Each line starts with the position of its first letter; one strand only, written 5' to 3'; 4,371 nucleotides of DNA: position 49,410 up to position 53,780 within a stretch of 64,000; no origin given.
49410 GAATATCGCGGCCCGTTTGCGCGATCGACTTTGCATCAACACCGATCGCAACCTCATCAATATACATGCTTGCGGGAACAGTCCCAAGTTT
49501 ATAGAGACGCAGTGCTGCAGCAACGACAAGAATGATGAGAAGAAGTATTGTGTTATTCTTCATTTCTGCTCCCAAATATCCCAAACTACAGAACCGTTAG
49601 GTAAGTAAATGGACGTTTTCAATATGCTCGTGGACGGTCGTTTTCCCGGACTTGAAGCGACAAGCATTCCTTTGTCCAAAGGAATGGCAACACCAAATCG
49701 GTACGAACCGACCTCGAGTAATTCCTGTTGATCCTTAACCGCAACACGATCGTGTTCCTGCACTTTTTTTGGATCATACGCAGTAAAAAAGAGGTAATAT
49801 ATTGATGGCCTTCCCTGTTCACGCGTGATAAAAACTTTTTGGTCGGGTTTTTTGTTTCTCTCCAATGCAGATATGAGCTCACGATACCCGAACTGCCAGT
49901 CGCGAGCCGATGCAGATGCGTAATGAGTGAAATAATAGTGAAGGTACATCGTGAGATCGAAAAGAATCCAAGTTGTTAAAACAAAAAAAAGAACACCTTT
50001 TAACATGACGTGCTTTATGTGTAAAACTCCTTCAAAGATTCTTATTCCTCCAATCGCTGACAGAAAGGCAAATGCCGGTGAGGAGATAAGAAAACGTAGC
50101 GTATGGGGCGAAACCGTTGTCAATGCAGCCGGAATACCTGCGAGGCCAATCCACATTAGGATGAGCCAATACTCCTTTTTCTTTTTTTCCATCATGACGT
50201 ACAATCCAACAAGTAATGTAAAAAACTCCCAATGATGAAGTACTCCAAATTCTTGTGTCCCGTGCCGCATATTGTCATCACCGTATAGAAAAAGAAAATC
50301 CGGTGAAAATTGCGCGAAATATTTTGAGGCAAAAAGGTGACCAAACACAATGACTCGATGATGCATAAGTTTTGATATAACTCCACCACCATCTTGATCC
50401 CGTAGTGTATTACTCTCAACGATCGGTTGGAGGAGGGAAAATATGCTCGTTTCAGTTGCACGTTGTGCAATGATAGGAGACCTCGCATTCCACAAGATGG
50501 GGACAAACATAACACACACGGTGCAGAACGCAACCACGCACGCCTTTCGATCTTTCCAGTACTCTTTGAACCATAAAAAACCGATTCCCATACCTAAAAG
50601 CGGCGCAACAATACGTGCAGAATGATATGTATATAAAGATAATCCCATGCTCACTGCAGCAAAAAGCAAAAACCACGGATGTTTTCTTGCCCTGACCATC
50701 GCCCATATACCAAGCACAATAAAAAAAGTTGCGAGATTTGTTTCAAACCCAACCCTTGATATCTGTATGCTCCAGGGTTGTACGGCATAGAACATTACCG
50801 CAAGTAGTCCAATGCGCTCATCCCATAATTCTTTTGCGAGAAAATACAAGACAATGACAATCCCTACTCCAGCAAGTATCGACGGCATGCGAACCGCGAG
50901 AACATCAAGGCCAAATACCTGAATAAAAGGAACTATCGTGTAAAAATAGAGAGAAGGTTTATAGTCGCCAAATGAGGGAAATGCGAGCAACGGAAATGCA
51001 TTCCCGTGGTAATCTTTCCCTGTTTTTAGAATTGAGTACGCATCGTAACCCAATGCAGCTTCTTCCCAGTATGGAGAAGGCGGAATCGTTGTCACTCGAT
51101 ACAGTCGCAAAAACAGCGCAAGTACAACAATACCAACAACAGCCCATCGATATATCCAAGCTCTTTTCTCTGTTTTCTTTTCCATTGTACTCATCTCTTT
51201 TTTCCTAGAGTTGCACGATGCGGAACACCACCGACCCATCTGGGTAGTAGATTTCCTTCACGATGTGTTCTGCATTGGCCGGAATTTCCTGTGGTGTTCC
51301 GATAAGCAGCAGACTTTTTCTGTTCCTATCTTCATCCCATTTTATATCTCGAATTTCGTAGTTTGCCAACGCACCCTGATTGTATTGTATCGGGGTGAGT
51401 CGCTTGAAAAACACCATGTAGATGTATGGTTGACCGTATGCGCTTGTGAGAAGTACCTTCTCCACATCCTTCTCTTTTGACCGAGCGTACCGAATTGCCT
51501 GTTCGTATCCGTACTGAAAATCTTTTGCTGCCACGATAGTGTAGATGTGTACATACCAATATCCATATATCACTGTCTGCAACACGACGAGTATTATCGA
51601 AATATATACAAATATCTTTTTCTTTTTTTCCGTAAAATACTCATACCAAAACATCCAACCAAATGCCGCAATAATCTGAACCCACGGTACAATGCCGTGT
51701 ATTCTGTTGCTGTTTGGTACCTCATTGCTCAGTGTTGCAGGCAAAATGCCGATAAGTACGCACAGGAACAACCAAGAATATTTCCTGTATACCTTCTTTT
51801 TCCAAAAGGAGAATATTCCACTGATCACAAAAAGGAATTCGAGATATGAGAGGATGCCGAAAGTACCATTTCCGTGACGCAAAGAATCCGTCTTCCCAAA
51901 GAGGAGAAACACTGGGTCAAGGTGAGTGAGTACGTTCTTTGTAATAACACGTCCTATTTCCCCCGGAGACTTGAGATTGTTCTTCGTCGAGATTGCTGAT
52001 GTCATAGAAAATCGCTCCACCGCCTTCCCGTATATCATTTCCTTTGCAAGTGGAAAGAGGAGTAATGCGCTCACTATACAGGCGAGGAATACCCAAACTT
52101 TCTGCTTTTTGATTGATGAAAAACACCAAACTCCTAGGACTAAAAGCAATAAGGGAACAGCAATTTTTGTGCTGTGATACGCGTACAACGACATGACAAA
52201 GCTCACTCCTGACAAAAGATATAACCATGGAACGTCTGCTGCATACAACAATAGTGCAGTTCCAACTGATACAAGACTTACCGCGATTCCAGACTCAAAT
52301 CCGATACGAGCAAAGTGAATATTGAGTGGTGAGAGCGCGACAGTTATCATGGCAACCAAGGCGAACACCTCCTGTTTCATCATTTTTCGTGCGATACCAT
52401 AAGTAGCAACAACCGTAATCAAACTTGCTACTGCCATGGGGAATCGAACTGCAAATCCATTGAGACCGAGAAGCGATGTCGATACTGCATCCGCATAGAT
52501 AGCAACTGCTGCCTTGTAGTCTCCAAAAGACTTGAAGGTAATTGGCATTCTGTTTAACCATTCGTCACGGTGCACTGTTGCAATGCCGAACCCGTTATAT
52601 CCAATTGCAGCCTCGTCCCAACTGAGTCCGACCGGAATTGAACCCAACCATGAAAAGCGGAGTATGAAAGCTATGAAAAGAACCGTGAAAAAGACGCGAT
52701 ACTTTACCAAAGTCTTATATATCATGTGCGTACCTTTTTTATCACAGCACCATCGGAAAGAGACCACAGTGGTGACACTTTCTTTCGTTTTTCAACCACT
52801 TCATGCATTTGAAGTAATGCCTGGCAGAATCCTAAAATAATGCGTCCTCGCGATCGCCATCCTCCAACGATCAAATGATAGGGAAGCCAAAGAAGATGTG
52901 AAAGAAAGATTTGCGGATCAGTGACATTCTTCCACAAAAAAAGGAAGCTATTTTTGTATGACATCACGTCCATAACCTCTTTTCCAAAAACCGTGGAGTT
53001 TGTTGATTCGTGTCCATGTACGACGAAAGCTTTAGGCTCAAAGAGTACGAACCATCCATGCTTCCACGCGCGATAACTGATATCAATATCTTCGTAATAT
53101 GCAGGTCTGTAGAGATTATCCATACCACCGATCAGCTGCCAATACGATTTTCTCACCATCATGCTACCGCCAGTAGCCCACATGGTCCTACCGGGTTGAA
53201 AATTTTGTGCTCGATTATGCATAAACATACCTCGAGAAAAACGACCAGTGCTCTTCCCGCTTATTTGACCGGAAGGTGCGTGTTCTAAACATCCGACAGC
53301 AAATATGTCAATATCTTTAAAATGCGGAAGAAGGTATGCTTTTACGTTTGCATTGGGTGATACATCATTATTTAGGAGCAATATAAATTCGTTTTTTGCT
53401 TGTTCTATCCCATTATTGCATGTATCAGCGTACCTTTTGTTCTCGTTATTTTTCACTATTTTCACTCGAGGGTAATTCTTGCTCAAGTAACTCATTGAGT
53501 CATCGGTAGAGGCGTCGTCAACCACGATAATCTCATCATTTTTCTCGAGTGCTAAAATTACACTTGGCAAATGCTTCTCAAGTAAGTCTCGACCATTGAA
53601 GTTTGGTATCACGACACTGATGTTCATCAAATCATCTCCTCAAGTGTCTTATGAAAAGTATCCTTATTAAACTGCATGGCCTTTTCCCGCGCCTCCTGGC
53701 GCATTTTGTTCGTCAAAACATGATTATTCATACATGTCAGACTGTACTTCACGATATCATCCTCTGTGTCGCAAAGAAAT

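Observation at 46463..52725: Tandem array of four PMT_2/ArnT-like paralogs with a conserved N-terminal loop but divergent C-terminal domains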

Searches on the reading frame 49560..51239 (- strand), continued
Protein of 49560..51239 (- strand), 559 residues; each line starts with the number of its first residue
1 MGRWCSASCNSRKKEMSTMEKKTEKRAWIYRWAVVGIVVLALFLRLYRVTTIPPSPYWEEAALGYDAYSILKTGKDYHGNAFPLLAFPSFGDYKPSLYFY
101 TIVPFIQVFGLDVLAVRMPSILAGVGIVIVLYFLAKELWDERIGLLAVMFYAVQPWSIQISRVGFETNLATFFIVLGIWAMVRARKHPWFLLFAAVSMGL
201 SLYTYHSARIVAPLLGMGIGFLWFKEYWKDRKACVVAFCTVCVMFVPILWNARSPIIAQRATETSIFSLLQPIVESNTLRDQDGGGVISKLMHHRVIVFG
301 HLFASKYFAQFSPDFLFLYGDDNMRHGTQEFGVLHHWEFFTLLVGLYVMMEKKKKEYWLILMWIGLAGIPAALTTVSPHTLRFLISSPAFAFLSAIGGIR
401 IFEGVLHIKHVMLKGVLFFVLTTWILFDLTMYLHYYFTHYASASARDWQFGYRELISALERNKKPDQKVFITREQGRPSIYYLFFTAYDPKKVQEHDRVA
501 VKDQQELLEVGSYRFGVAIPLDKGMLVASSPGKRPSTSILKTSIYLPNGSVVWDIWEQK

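Call 36: fold_search(model_id=the predicted structure, library=pdb)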
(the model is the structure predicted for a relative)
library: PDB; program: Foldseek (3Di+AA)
matches with E <= 10: 249; with E <= 0.001: 29
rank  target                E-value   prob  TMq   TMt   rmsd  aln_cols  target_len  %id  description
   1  6s7o_A                1.5e-09  1.00  0.55  0.47  12.1       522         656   16  Cryo-EM structure of human oligosaccharyltransferase complex OST-A (released 2019-12-18)
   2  9n9j_I                2.3e-09  1.00  0.52  0.42  12.0       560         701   15  Structure of a GRP94 folding intermediate engaged with a CCDC134- and FKBP11-bound secretory translocon (released 2025-11-19)
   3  7oci_F                2.9e-09  1.00  0.53  0.46  10.5       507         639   14  Cryo-EM structure of yeast Ost6p containing oligosaccharyltransferase complex (released 2022-02-16)
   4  8agc_A                3.1e-09  1.00  0.56  0.45  11.4       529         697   14  Structure of yeast oligosaccharylransferase complex with lipid-linked oligosaccharide and non-acceptor peptide bound (released 2022-12-07)
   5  8age_A                3.1e-09  1.00  0.53  0.46  10.0       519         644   13  Structure of yeast oligosaccharylransferase complex with acceptor peptide bound (released 2022-12-07)
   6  8b6l_I                4.3e-09  1.00  0.56  0.46  11.1       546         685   15  Subtomogram average of the human Sec61-TRAP-OSTA-translocon (released 2022-12-07)
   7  7e9s_A                5.0e-09  1.00  0.53  0.35  11.3       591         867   12  Archaeal oligosaccharyltransferase AglB from Archaeoglobus fulgidus in complex with an inhibitory peptide and a dolich (released 2021-09-08)
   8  6s7t_A                5.6e-09  1.00  0.55  0.43  11.4       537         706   14  Cryo-EM structure of human oligosaccharyltransferase complex OST-B (released 2019-12-18)
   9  6ezn_F                6.7e-09  1.00  0.53  0.46  10.4       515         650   13  Cryo-EM structure of the yeast oligosaccharyltransferase (OST) complex (released 2018-01-17)
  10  6ftg_5                1.1e-08  1.00  0.55  0.48  11.6       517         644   15  Subtomogram average of OST-containing ribosome-translocon complexes from canine rough microsomal membranes (released 2018-03-21)
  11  5gmy_A                1.2e-08  1.00  0.55  0.37  12.2       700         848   12  Crystal structure of the Archaeoglobus fulgidus oligosaccharyltransferase (O29867_ARCFU) tethered with an acceptor pep (released 2017-02-01)
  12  6c26_A                1.8e-08  1.00  0.51  0.44  11.3       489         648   15  The Cryo-EM structure of a eukaryotic oligosaccharyl transferase complex (released 2018-01-31)
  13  3wak                  1.9e-08  1.00  0.54  0.36  12.7       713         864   12  Crystal structure of the Archaeoglobus fulgidus oligosaccharyltransferase (O29867_ARCFU) in the apo form (released 2013-10-30)
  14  8pn9_A                2.1e-08  1.00  0.56  0.48  11.8       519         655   16  Structure of human oligosaccharyltransferase OST-A complex bound to NGI-1 (released 2024-05-08)
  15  3waj                  4.1e-08  1.00  0.52  0.37  11.4       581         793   12  Crystal structure of the Archaeoglobus fulgidus oligosaccharyltransferase (O29867_ARCFU) complex with Zn and sulfate (released 2013-10-30)
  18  5ezm                  2.6e-07  1.00  0.54  0.55  11.6       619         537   11  Crystal Structure of ArnT from Cupriavidus metallidurans in the apo state (released 2016-02-17)
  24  6p25_B                2.5e-04  1.00  0.30  0.24   4.8       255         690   18  Structure of S. cerevisiae protein O-mannosyltransferase Pmt1-Pmt2 complex bound to the sugar donor and a peptide acce (released 2019-07-10)
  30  6p25_A                1.7e-03  1.00  0.31  0.24   5.1       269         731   17  Structure of S. cerevisiae protein O-mannosyltransferase Pmt1-Pmt2 complex bound to the sugar donor and a peptide acce (released 2019-07-10)
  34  7bvf_B                2.1e-02  1.00  0.40  0.22  10.0       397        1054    9  Cryo-EM structure of Mycobacterium tuberculosis arabinosyltransferase EmbA-EmbB-AcpM2 in complex with ethambutol (released 2020-04-29)
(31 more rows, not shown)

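Call 44: find_encoding_contigs(protein=P0002, flank=10000, max_places=2)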
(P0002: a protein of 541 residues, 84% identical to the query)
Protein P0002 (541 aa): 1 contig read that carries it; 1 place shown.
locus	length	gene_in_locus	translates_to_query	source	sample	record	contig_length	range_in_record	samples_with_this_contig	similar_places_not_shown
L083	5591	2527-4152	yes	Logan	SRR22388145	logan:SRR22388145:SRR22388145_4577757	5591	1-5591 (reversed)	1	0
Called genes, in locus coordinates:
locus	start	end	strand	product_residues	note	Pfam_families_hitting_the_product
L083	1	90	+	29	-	?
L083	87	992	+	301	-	PF00535:Glycos_transf_2, PF13641:Glyco_tranf_2_3, PF13632:Glyco_trans_2_3 (weak)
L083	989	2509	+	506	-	PF13231:PMT_2 (weak)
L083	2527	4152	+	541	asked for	PF02366:PMT, PF13231:PMT_2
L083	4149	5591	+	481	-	?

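Call 74: search_protein_representatives(protein=window:49560-51194:-)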
Query: 544 residues. Proteins with E-value up to 0.001 (for the whole library): 14581; up to 1e-10: 7215; up to 1e-30: 2570. The best 150 are listed.
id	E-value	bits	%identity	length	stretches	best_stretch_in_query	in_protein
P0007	2.7e-170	584.3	50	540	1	18-542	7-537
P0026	4.1e-140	484.7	45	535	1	19-542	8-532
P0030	3.8e-134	465.0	44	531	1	18-542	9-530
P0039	6.4e-130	451.0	44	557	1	16-544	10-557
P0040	1.4e-129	449.9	45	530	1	20-542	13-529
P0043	9.0e-129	447.2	50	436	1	114-542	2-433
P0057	1.4e-124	433.4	44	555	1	13-542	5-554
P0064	1.1e-119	417.3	41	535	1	21-541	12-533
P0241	1.3e-110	387.3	41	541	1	18-519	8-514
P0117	2.5e-110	386.3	41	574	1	16-541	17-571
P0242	1.2e-108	380.8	40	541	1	21-542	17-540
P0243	1.7e-108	380.3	43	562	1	16-522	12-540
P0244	3.2e-107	376.1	41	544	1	14-513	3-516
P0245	3.3e-107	376.0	42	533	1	17-505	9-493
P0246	1.0e-105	371.2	42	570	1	17-541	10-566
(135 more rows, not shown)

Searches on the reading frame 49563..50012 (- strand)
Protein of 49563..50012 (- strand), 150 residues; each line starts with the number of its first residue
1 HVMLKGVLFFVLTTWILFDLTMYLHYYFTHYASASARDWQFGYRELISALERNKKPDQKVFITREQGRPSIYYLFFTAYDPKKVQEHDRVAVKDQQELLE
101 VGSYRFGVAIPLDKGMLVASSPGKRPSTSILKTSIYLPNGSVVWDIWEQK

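Call 82: search_solved_structures(query=A5, max_evalue=10, show_alignments=3)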
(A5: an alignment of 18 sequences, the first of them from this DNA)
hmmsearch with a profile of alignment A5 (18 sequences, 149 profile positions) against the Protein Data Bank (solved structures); distinct sequences matched with E-value up to 10: 0.

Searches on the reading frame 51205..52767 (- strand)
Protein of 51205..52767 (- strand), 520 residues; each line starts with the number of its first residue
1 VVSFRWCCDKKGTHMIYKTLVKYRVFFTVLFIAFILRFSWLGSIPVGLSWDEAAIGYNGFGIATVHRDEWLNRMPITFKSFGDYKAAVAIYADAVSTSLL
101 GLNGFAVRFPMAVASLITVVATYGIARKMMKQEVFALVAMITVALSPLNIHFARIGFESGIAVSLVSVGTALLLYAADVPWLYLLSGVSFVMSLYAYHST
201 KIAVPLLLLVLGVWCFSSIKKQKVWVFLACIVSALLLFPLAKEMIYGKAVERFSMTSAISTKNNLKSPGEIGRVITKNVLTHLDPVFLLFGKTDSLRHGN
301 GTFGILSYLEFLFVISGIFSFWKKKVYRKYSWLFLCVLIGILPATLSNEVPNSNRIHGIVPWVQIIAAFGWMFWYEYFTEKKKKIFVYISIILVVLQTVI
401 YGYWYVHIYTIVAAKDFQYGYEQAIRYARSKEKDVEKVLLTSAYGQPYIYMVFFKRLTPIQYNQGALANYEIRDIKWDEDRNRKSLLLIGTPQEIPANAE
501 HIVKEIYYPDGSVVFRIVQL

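Call 4: search_protein_families(library=pfam, proteins=[window:51205-52767:-], max_evalue=0.01)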
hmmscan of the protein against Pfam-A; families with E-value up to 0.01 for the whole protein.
window:51205-52767:- (520 aa): 1 family
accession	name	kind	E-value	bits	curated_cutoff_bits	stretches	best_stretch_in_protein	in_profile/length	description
PF13231.12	PMT_2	-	2.9e-05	24.8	26.1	1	88-235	5-151/160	Dolichyl-phosphate-mannose-protein mannosyltransferase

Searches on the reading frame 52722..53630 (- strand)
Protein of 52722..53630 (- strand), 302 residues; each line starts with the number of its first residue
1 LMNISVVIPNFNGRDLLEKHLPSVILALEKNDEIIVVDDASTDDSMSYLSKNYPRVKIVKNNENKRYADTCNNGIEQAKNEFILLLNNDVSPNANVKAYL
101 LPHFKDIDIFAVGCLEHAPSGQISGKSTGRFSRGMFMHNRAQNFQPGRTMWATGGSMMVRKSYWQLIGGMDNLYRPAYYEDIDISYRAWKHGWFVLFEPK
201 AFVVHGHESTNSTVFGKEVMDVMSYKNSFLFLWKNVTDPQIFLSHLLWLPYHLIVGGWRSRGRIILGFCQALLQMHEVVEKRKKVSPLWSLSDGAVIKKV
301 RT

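Call 10: search_protein_families(library=pfam, proteins=[window:52722-53630:-], max_evalue=0.001)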
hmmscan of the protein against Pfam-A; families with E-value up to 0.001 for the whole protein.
window:52722-53630:- (302 aa): 4 families
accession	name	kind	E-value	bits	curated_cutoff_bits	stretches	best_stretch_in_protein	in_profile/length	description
PF00535.33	Glycos_transf_2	-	3.6e-21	76.3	23.3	1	5-163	1-163/168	Glycosyl transferase family 2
PF13641.12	Glyco_tranf_2_3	-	3e-14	54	27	1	4-213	3-219/230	Glycosyltransferase like family 2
PF13632.12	Glyco_trans_2_3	-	2.1e-06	28.1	27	1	83-213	2-128/198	Glycosyl transferase family group 2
PF10111.15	Glyco_tranf_2_2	-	1.2e-05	25.3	27.3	0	5-89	1-91/276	Glycosyltransferase like family 2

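Call 20: search_protein_families(library=ncbifam, proteins=[window:52722-53630:-], max_evalue=0.001)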
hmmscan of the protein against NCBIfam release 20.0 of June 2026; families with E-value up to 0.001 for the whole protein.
window:52722-53630:- (302 aa): 17 families
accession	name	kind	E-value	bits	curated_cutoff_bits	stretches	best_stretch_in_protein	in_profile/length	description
TIGR03965.1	mycofact_glyco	equivalog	2.4e-21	76.2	280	1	3-210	75-285/467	mycofactocin biosynthesis glycosyltransferase MftF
TIGR03937.1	PgaC_IcaA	equivalog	4.3e-18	65.5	422.3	1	3-203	46-248/407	poly-beta-1,6-N-acetyl-D-glucosamine synthase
NF041875.1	EPS_EpsD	equivalog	2.5e-16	60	370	1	4-211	1-212/325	exopolysaccharide biosynthesis glycosyltransferase EpsD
NF053739.1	GlytfEpsEBac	equivalog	3.2e-12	46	450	1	4-193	3-190/265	glycosyltransferase EpsE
TIGR04283.1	glyco_like_mftF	equivalog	5.8e-12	45.7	182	1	4-198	1-179/221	TIGR04283 family arsenosugar biosynthesis glycosyltransferase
NF050050.1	ProtGlycPglI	equivalog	6e-12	45.5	500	1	2-92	2-96/306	GalNAc(5)-diNAcBac-PP-undecaprenol beta-1,3-glucosyltransferase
NF007482.0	PRK10073.1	equivalog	7.8e-11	41.5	423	1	3-89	7-95/334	glycosyltransferase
NF047683.1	TeichurnBiosyTuaG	equivalog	2.7e-10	40.3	400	1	3-89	7-96/252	teichuronic acid biosynthesis protein TuaG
NF038299.1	EPS_HpsN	equivalog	1.1e-09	37.7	425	1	3-95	2-97/317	hormogonium polysaccharide biosynthesis glycosyltransferase HpsN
NF038302.1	EPS_HpsE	equivalog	8.5e-07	28.2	300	1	2-205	1-222/307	hormogonium polysaccharide biosynthesis glycosyltransferase HpsE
TIGR01556.1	rhamnosyltran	subfamily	3e-06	26.6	200.55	1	20-206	9-201/281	rhamnosyltransferase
NF007453.0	PRK10018.1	equivalog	3.8e-06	26.8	382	1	4-106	8-113/280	colanic acid biosynthesis glycosyltransferase WcaA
TIGR04017.1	WcaA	equivalog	4.2e-06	26.6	495.75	1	4-107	7-113/279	colanic acid biosynthesis glycosyltransferase WcaA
TIGR04195.1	S_glycosyl_SunS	equivalog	7.8e-06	25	350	1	12-114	67-165/421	SunS family peptide S-glycosyltransferase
NF007986.1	PRK10714.1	equivalog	3.7e-05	22.9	529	1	3-91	7-102/316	undecaprenyl-phosphate 4-deoxy-4-formamido-L-arabinose transferase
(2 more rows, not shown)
